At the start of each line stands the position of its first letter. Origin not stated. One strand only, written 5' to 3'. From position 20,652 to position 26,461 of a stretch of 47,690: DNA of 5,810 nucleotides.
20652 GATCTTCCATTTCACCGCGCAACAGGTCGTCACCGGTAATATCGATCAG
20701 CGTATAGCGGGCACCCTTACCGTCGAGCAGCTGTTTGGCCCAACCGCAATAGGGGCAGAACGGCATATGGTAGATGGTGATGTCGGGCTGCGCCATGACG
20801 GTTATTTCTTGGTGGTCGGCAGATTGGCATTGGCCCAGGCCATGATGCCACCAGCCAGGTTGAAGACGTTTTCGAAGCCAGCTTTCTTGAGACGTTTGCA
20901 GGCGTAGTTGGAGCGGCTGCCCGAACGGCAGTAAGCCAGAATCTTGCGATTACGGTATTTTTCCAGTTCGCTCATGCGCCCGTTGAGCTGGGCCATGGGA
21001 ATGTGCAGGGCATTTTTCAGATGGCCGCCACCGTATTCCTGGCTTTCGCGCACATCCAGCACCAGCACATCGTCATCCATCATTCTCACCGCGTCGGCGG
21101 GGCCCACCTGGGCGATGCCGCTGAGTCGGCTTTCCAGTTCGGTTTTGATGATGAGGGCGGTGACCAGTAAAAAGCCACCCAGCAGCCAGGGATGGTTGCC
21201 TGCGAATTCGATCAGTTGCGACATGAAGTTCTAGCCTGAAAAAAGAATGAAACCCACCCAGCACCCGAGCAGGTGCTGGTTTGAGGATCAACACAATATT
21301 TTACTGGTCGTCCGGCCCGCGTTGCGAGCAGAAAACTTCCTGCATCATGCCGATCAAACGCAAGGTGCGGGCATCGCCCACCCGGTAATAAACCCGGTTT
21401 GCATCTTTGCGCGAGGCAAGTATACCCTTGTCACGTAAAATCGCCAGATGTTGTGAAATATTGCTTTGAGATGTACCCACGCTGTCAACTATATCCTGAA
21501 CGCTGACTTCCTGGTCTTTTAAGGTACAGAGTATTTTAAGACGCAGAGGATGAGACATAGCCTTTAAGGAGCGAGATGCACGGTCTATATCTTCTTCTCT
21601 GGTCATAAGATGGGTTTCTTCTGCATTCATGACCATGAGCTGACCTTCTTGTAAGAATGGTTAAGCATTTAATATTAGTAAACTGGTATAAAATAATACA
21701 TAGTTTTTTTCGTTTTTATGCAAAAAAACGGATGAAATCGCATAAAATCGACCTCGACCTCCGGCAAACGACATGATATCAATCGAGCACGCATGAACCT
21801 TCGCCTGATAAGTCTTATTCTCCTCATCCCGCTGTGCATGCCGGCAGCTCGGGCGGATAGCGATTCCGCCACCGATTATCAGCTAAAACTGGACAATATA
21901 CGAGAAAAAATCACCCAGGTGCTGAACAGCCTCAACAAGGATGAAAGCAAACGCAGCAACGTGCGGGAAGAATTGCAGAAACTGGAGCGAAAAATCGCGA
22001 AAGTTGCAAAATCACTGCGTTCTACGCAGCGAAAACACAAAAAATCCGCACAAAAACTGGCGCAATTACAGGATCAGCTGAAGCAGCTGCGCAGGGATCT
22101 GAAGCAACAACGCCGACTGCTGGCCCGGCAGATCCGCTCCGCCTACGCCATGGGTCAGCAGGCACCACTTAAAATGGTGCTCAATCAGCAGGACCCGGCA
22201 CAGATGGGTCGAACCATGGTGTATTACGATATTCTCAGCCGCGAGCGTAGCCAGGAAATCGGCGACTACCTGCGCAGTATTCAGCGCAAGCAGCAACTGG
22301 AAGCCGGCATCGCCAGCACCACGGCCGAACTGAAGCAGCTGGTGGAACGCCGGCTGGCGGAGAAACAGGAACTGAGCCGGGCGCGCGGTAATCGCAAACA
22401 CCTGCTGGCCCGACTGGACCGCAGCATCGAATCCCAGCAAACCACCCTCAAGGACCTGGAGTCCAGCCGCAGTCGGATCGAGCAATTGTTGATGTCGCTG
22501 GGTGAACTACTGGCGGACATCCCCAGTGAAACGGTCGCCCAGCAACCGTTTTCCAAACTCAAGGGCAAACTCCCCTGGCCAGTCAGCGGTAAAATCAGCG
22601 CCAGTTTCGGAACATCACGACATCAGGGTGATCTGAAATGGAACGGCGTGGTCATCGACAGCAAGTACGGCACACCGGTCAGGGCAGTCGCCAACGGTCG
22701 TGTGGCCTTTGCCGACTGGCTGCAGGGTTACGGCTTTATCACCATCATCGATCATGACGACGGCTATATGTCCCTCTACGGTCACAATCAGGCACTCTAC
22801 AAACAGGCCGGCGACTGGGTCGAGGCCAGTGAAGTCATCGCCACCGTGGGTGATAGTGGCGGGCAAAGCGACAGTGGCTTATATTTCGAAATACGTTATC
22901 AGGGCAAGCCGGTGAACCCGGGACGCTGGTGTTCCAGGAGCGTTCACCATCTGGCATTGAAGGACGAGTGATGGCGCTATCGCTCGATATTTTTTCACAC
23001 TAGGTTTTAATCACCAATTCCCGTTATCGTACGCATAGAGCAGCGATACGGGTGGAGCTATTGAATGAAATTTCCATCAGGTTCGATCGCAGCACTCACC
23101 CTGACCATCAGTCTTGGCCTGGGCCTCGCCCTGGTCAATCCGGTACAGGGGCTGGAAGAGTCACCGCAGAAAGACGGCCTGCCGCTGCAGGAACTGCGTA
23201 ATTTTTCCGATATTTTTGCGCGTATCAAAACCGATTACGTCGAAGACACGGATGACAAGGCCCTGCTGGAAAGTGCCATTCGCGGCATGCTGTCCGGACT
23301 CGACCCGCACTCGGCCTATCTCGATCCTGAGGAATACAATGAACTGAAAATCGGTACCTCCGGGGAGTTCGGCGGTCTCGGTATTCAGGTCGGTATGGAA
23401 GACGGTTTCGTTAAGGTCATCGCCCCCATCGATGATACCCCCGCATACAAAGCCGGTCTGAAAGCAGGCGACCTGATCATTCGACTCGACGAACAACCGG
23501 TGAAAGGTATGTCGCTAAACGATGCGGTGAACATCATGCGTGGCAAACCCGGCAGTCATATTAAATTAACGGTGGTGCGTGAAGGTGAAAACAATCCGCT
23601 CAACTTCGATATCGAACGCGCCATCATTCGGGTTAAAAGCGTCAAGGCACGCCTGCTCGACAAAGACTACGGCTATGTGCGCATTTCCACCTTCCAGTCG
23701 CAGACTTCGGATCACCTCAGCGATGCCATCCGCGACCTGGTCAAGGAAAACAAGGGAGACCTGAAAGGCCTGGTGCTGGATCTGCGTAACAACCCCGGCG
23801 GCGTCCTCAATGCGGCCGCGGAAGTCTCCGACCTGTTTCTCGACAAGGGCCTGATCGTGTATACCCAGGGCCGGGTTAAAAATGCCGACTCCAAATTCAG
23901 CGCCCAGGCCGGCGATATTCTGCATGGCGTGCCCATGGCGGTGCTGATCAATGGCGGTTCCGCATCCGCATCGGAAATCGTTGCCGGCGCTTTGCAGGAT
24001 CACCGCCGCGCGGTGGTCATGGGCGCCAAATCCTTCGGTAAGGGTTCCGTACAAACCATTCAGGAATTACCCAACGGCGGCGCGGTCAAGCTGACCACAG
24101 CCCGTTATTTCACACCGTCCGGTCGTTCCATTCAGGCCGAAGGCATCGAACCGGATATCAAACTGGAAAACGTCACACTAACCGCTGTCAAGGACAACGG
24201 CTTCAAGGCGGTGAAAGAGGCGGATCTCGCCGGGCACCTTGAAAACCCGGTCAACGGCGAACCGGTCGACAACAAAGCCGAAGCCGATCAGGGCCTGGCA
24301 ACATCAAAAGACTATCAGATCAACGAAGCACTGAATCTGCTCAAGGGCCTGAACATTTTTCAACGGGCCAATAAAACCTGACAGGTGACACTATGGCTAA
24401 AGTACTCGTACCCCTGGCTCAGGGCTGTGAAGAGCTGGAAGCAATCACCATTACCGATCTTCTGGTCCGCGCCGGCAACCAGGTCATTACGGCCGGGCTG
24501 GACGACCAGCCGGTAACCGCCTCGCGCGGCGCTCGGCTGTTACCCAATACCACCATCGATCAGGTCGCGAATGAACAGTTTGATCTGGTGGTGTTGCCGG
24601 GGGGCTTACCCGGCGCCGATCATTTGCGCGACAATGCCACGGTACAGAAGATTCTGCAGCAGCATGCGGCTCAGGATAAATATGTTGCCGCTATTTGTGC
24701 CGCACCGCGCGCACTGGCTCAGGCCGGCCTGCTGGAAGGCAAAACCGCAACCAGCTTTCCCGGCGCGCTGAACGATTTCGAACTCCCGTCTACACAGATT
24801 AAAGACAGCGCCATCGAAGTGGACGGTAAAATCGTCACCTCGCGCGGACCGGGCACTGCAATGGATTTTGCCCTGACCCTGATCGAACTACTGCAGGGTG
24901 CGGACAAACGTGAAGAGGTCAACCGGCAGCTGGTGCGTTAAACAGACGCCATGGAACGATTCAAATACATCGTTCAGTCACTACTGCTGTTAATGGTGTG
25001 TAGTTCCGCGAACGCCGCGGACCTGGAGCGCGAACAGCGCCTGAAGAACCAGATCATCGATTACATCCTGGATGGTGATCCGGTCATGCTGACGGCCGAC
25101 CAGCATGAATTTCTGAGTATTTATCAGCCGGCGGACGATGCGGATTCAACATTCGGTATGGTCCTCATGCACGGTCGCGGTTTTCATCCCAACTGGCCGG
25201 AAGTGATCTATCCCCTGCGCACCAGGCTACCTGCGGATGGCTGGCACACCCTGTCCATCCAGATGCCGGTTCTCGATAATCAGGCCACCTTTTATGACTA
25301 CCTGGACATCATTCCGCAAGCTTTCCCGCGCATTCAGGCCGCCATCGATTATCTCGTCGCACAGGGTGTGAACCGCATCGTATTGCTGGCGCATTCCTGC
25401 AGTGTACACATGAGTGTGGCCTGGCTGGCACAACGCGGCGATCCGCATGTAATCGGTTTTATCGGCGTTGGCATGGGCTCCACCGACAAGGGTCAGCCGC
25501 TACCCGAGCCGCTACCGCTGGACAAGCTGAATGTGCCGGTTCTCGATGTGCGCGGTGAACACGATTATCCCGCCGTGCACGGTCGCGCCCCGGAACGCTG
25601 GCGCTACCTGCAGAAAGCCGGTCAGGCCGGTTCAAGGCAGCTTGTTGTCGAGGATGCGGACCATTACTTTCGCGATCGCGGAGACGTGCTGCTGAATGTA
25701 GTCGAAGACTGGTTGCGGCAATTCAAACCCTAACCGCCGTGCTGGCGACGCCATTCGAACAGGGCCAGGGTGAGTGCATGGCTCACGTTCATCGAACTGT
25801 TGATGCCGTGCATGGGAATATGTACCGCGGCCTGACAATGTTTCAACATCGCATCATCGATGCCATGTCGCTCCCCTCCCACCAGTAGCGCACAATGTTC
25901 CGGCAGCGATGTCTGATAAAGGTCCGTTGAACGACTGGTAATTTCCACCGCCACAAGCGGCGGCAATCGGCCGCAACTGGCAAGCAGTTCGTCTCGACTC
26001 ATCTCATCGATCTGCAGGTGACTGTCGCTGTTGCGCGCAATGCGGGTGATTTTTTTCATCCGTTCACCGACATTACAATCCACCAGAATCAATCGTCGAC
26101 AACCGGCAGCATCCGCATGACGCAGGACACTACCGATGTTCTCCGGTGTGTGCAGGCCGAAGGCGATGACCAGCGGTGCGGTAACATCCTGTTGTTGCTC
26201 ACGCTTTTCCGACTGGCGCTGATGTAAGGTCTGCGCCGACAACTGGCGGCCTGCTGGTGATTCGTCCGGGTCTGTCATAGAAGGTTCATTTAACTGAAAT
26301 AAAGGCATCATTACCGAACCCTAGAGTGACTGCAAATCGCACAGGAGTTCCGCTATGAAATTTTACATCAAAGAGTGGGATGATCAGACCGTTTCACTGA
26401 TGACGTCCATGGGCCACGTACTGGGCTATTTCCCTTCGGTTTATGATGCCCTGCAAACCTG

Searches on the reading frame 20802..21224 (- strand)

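Call 110: search_protein_families(library=pfam, proteins=[window:20802-21224:-], max_evalue=0.00001)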
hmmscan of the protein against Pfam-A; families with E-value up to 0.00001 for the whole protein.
window:20802-21224:- (140 aa): 1 family
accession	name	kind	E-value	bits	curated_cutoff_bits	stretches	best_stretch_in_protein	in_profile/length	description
PF00581.25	Rhodanese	-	3.6e-21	76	22.2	1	44-132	4-101/102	Rhodanese-like domain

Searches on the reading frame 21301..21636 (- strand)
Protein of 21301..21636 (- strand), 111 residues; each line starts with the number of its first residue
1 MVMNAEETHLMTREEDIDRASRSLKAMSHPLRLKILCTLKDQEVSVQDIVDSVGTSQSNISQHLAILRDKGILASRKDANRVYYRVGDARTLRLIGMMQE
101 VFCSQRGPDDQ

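Call 110: search_protein_families(library=pfam, proteins=[window:21301-21636:-], max_evalue=0.00001)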
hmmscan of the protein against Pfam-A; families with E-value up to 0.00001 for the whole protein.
window:21301-21636:- (111 aa): 2 families
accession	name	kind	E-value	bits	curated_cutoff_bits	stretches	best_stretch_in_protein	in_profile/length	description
PF01022.26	HTH_5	-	1.9e-13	50.5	22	1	30-73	2-45/47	Bacterial regulatory protein, arsR family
PF12840.13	HTH_20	-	1.1e-08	35.4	27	1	27-75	1-50/51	Helix-turn-helix domain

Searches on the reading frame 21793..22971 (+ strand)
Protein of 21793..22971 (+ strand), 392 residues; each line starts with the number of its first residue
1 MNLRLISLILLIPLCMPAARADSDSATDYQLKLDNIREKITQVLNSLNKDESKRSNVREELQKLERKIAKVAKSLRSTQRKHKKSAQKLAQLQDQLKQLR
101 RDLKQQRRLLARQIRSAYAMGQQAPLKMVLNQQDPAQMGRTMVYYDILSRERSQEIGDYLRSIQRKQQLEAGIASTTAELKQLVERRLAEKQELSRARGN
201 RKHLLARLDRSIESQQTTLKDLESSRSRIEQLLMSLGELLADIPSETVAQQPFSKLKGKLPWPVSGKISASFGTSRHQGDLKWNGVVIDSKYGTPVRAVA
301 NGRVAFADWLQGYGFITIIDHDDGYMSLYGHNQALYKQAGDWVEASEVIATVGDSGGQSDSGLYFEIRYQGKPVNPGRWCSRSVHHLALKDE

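Call 77: search_protein_families(library=pfam, proteins=[window:21793-22971:+], max_evalue=1e-8)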
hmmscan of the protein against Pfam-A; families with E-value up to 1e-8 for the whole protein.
window:21793-22971:+ (392 aa): 1 family
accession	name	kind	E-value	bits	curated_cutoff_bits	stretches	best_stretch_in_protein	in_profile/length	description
PF01551.29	Peptidase_M23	-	4.9e-28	97.6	28.7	1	283-376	3-96/96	Peptidase family M23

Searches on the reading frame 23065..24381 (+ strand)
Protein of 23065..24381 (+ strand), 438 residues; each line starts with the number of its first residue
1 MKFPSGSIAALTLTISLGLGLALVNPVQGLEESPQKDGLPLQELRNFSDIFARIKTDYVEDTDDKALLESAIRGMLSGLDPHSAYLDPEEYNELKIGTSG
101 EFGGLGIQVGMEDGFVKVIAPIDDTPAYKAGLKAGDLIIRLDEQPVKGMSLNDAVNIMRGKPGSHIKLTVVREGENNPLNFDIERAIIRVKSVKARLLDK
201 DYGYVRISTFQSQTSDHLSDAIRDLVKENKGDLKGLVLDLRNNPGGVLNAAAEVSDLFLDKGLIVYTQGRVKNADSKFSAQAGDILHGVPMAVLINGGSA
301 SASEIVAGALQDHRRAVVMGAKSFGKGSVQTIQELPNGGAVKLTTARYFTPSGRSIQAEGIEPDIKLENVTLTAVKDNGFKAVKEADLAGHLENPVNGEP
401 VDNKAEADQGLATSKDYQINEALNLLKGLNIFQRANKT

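Call 77: search_protein_families(library=pfam, proteins=[window:23065-24381:+], max_evalue=1e-8)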
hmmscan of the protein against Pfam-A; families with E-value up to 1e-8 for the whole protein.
window:23065-24381:+ (438 aa): 5 families
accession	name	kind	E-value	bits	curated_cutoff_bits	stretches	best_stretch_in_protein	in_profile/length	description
PF03572.23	Peptidase_S41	-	6.3e-58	195.4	24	1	201-366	1-164/165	Peptidase family S41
PF13180.12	PDZ_2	-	1.2e-13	51.5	27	1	103-180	1-77/80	PDZ domain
PF17820.7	PDZ_6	-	5.7e-12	45.6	27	1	120-172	4-54/54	PDZ domain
PF00595.29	PDZ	-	3.6e-10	40.5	23.2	1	102-170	9-80/81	PDZ domain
PF22694.1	CtpB_N-like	-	6.6e-10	39.7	27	1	33-89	27-84/85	Activating protease CtpB N-terminal domain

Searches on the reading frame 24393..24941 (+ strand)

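Call 110: search_protein_families(library=pfam, proteins=[window:24393-24941:+], max_evalue=0.00001)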
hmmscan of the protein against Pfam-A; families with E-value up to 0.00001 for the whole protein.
window:24393-24941:+ (182 aa): 1 family
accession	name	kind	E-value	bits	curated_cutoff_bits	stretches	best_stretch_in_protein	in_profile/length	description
PF01965.30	DJ-1_PfpI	-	4.1e-48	163.7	26.6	1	2-165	1-164/165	DJ-1/PfpI family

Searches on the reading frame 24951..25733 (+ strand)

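Call 110: search_protein_families(library=pfam, proteins=[window:24951-25733:+], max_evalue=0.00001)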
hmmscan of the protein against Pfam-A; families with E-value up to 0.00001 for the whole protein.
window:24951-25733:+ (260 aa): 1 family
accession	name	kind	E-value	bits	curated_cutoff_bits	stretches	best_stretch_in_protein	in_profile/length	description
PF12048.14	DUF3530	-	1.7e-27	97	29.8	2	25-113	43-131/310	Protein of unknown function (DUF3530)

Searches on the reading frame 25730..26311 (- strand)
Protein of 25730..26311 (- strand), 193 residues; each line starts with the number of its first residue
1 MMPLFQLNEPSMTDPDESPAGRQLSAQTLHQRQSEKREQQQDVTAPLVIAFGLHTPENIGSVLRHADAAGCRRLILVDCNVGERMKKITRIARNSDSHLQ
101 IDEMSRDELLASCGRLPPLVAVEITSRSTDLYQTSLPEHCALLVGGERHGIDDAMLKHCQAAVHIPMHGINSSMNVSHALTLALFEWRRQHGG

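Call 110: search_protein_families(library=pfam, proteins=[window:25730-26311:-], max_evalue=0.00001)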
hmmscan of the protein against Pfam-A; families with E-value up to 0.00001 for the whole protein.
window:25730-26311:- (193 aa): 1 family
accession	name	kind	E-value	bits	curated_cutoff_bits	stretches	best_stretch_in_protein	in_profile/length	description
PF00588.24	SpoU_methylase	-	1.4e-25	90.5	29.7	1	48-184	4-141/142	SpoU rRNA Methylase family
